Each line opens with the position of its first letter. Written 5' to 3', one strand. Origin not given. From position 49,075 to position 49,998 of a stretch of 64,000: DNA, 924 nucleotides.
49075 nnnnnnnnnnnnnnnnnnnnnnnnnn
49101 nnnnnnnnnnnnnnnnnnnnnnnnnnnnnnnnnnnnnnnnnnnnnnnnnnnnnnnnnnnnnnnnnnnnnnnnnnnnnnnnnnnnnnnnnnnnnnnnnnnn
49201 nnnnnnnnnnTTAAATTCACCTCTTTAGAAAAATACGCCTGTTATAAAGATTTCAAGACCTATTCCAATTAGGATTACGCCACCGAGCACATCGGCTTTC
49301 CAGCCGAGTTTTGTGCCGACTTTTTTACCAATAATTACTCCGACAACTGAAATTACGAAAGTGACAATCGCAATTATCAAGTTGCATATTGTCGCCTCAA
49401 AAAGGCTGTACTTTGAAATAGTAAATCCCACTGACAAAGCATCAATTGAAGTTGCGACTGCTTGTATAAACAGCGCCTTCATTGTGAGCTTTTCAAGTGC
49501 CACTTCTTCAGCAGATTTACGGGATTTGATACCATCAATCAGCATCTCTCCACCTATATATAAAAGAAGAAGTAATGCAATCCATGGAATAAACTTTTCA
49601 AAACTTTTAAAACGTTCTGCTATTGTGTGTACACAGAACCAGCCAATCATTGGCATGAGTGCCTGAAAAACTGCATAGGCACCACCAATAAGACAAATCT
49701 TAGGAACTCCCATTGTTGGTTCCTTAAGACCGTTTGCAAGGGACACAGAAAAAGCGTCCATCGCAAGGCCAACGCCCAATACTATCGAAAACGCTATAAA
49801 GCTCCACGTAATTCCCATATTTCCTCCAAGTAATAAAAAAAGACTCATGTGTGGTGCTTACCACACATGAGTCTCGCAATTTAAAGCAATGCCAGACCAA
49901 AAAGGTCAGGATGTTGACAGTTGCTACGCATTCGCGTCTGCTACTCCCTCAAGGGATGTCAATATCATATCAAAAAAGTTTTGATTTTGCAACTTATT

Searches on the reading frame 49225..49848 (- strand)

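Call 90: search_protein_families(library=pfam, max_evalue=0.00001, proteins=[window:49225-49848:-])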
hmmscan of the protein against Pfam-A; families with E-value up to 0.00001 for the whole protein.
window:49225-49848:- (207 aa): 1 family
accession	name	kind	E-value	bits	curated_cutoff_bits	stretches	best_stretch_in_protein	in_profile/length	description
PF02659.21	Mntp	-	4.7e-36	124.3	24.4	1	50-201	6-152/152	Putative manganese efflux pump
